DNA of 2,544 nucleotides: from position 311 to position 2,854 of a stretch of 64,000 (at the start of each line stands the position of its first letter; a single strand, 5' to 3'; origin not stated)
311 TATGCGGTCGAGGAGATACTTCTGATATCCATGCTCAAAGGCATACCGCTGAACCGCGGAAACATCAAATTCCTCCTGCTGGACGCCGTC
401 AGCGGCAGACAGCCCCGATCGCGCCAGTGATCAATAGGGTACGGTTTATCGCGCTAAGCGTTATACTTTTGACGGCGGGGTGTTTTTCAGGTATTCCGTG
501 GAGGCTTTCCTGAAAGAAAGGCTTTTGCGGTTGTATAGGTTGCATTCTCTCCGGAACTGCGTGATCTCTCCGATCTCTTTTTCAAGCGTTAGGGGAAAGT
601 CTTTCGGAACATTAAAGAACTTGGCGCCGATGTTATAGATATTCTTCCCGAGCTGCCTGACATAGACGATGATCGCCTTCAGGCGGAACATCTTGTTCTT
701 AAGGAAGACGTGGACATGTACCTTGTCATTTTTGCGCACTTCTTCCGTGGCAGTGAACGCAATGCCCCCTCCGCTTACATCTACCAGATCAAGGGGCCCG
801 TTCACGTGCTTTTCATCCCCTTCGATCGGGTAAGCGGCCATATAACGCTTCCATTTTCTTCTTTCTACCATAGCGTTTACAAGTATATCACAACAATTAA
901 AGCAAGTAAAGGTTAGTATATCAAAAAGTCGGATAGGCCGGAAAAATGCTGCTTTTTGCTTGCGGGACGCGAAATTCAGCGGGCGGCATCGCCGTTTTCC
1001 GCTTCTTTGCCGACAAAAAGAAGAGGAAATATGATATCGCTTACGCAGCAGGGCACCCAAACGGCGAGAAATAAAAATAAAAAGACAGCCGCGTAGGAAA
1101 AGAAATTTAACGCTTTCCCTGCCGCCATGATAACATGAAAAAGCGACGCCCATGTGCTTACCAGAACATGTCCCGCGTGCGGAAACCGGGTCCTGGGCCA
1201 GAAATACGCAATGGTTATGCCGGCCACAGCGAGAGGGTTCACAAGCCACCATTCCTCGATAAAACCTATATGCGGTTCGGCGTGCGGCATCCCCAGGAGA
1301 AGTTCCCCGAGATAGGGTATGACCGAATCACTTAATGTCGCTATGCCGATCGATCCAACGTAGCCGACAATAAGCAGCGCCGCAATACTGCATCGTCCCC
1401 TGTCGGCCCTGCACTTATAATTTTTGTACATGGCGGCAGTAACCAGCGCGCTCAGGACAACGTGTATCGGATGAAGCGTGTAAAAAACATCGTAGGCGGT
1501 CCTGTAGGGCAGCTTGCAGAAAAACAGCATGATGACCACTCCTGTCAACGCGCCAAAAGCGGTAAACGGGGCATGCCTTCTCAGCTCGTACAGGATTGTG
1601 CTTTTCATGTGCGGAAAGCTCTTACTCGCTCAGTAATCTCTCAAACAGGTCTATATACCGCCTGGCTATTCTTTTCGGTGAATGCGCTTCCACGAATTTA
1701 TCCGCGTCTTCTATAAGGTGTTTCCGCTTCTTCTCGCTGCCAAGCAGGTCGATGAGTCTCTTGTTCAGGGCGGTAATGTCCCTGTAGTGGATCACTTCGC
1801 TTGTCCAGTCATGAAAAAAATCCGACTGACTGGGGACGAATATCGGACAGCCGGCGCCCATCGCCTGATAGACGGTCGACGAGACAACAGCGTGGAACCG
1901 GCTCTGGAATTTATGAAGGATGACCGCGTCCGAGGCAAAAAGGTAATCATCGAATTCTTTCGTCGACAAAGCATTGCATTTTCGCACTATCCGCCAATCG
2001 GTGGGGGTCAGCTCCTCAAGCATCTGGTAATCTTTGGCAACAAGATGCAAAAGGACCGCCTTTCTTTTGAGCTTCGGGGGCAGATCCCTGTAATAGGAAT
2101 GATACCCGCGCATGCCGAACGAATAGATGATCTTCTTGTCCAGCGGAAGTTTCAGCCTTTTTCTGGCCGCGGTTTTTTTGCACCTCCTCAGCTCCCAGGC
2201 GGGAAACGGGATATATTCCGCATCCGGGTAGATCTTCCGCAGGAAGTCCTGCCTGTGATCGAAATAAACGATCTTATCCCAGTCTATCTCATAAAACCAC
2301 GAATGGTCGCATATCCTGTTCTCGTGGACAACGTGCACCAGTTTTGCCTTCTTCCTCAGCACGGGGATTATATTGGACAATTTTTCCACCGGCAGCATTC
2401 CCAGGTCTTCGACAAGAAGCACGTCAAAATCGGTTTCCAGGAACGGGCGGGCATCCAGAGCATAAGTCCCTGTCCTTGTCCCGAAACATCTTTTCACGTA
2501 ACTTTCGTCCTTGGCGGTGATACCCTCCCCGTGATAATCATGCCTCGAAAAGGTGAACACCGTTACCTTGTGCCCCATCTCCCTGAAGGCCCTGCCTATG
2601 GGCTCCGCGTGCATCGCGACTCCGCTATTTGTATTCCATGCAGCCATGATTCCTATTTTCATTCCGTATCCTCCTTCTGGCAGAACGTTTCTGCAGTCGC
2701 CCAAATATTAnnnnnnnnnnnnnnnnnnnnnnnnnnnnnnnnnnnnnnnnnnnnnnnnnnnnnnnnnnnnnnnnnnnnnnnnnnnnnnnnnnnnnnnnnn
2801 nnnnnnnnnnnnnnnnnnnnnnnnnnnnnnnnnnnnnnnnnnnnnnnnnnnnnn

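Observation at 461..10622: Co-oriented glycan synthase / hydrolase / PilZ locus fused to trehalose biosynthesis genes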

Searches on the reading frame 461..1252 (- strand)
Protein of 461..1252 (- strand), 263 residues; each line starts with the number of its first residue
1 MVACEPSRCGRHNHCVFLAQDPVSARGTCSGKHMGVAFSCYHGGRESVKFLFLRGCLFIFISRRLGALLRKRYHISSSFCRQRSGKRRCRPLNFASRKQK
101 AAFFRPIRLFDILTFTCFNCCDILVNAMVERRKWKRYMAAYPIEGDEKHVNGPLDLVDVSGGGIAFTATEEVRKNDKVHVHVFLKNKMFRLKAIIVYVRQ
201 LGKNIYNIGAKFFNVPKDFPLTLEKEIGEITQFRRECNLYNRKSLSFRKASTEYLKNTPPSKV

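Call 4: search_protein_families(library=pfam, proteins=[window:461-1252:-], max_evalue=0.01)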
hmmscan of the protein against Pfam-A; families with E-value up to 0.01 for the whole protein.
window:461-1252:- (263 aa): 1 family
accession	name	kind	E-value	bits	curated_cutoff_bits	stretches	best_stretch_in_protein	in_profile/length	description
PF07238.19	PilZ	-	5.2e-08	33.6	22.5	1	130-218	1-91/102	PilZ domain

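Call 5: search_protein_families(library=ncbifam, proteins=[window:461-1252:-], max_evalue=0.01)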
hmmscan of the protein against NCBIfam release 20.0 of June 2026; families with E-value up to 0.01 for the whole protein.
window:461-1252:- (263 aa): 0 families

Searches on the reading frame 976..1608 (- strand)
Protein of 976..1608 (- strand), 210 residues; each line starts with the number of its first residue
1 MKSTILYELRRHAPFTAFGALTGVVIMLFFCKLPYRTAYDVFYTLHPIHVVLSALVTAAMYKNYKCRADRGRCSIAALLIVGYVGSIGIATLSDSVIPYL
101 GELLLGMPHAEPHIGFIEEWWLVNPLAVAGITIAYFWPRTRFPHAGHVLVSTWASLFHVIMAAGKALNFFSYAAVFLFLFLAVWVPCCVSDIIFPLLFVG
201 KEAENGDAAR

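Call 4: search_protein_families(library=pfam, proteins=[window:976-1608:-], max_evalue=0.01)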
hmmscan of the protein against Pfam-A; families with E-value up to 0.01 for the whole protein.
window:976-1608:- (210 aa): 0 families

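Call 5: search_protein_families(library=ncbifam, proteins=[window:976-1608:-], max_evalue=0.01)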
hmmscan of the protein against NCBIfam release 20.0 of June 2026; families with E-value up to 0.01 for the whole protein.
window:976-1608:- (210 aa): 0 families

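Call 50: search_protein_families(library=pfam, proteins=[window:976-1608:-], max_evalue=0.1)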
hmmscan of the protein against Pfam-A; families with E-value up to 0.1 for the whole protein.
window:976-1608:- (210 aa): 0 families

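Call 62: find_homologous_proteins(query=window:976-1608:-)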
Query window:976-1608:- (210 aa): 7234 proteins with E <= 0.001 among 8000 candidates; the best 120 are listed.
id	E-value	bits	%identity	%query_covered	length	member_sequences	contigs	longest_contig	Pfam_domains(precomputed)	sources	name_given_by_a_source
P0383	4.9e-137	473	100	100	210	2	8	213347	-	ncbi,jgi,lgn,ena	-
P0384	2.7e-113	395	95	88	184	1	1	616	-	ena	-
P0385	2.4e-110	385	78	100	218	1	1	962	-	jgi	jgi:hypothetical protein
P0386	5.8e-105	368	77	96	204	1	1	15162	-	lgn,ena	-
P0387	2.0e-104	366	52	98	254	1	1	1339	-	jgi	-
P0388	9.0e-100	351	72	99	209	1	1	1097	-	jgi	jgi:hypothetical protein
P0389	2.4e-98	346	71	99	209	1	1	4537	-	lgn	-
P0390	1.0e-97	344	72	98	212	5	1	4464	-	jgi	jgi:hypothetical protein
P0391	1.4e-97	344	73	99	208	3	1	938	-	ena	-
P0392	3.3e-97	343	73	96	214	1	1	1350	-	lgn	-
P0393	4.7e-97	342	75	96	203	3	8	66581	-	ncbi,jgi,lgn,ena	-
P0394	5.8e-96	338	71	98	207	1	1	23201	-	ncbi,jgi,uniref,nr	ncbi:hypothetical protein CH330_09725 [candidate division WOR-3 bacterium JGI_Cruoil_03_51_56]|unire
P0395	7.4e-96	338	73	96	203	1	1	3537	-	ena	-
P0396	2.9e-95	336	68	98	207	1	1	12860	-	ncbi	ncbi:MAG: hypothetical protein ABIH09_06270 [Candidatus Omnitrophota bacterium]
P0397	3.5e-95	336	69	99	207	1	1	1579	-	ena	-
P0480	5.4e-89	316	66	97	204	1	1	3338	-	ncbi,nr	ncbi:MAG: hypothetical protein IMF10_05255 [Proteobacteria bacterium]|nr:hypothetical protein [Pseud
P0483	6.6e-89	315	64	98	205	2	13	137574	-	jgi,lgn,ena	-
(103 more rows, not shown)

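Call 63: find_encoding_contigs(protein=P0394, flank=5000, max_places=1)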
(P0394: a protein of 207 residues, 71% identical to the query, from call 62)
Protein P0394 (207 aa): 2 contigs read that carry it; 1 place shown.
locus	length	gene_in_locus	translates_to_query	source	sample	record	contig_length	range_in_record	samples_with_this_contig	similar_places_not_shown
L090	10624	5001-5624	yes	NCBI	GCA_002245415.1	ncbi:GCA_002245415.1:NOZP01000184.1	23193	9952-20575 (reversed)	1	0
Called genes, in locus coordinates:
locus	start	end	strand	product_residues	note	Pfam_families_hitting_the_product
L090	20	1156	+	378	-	PF00756:Esterase (faint), PF02230:Abhydrolase_2, PF12146:Hydrolase_4 (faint)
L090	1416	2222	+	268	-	-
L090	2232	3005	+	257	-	PF11306:DUF3108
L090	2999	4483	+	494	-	PF02789:Peptidase_M17_N, PF00883:Peptidase_M17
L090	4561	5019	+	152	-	PF01475:FUR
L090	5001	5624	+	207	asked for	-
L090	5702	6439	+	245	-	PF13517:FG-GAP_3 (weak)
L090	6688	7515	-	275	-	PF24681:Kelch_KLHDC2_KLHL20_DRC7, PF24981:Beta-prop_ATRN-LZTR1, PF13415:Beta-prop_FBX42, PF13854:Kelch_HCF (weak), PF01344:Kelch_1 (weak), PF24681:Kelch_KLHDC2_KLHL20_DRC7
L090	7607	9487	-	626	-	PF13231:PMT_2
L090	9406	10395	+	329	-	PF00583:Acetyltransf_1, PF13508:Acetyltransf_7 (weak)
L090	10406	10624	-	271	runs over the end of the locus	-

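Call 64: find_encoding_contigs(protein=P0483, flank=5000, max_places=1)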
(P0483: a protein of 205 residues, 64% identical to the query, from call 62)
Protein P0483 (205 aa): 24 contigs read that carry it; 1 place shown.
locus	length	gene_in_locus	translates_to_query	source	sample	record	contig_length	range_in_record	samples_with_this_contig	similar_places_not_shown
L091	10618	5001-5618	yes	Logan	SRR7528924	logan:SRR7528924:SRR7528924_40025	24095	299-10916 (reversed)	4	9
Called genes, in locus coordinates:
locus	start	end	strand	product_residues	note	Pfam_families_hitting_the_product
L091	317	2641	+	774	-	PF01315:Ald_Xan_dh_C, PF02738:MoCoBD_1, PF20256:MoCoBD_2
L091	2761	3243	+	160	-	PF13085:Fer2_3 (weak), PF00111:Fer2 (weak), PF01799:Fer2_2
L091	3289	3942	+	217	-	PF06508:QueC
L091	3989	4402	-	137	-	PF01402:RHH_1, PF08753:NikR_C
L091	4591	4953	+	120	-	PF01475:FUR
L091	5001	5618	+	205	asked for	-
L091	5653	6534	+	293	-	PF11306:DUF3108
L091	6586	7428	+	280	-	PF11306:DUF3108 (weak)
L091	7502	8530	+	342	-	PF01073:3Beta_HSD, PF01370:Epimerase, PF02719:Polysacc_synt_2, PF04321:RmlD_sub_bind, PF05368:NmrA, PF13460:NAD_binding_10, PF16363:GDP_Man_Dehyd, PF07993:NAD_binding_4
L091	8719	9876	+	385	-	PF08240:ADH_N, PF16912:Glu_dehyd_C (faint), PF00107:ADH_zinc_N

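Call 65: find_encoding_contigs(protein=P0480, flank=5000, max_places=1)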
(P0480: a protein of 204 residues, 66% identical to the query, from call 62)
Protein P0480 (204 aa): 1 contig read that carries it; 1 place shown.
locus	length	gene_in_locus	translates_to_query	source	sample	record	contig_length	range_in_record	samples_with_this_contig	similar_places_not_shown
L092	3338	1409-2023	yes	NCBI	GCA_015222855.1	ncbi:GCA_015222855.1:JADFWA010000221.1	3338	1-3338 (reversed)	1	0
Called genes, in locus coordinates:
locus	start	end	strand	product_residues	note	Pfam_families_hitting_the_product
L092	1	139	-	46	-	PF01975:SurE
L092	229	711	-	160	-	PF04073:tRNA_edit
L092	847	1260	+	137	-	PF00190:Cupin_1, PF14667:Polysacc_synt_C, PF07883:Cupin_2 (faint)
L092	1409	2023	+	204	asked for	-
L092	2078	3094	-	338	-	PF20551:DUF6765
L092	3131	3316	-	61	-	-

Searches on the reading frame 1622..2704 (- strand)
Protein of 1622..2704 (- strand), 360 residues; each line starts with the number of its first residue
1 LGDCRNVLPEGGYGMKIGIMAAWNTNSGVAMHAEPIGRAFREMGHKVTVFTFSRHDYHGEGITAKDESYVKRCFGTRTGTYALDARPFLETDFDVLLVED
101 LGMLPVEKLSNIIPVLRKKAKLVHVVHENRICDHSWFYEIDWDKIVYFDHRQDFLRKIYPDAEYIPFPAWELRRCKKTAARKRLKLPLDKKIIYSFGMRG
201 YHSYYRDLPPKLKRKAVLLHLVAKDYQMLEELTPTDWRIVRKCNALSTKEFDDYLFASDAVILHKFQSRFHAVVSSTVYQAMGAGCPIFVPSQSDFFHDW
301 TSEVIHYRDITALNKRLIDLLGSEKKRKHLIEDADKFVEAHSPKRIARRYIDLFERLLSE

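Call 4: search_protein_families(library=pfam, proteins=[window:1622-2704:-], max_evalue=0.01)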
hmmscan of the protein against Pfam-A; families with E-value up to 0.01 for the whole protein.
window:1622-2704:- (360 aa): 2 families
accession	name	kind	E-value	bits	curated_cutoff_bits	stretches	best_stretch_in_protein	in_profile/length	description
PF13439.12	Glyco_transf_4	-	4.1e-05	24.1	28.5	1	27-135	2-109/170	Glycosyltransferase Family 4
PF13524.12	Glyco_trans_1_2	-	0.0015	19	25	1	271-351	60-143/144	Glycosyl transferase-like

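Call 5: search_protein_families(library=ncbifam, proteins=[window:1622-2704:-], max_evalue=0.01)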
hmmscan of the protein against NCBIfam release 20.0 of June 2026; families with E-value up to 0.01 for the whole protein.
window:1622-2704:- (360 aa): 1 family
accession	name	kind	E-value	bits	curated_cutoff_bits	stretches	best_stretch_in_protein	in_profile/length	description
NF047684.1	TeichurnBiosyTuaC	equivalog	7e-05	21.9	550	1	171-341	200-372/391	teichuronic acid biosynthesis protein TuaC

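Call 51: search_solved_structures(query=window:1622-2662:-, max_evalue=1)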
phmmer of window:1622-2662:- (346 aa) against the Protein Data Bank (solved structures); distinct sequences matched with E-value up to 1: 4.
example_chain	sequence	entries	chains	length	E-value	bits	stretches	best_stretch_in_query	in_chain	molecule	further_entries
1fyw_A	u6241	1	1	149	0.53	12.5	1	95-175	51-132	TOLL-LIKE RECEPTOR 2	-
1o77_A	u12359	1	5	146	0.59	12.4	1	95-175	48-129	TOLL-LIKE RECEPTOR 2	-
1fyx_A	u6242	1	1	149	0.63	12.3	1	95-175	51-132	TOLL-LIKE RECEPTOR 2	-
1wgd_A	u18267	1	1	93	0.8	11.9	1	156-209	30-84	Homocysteine-responsive endoplasmic reticulum-resident ubiquitin-like domain member 1 prot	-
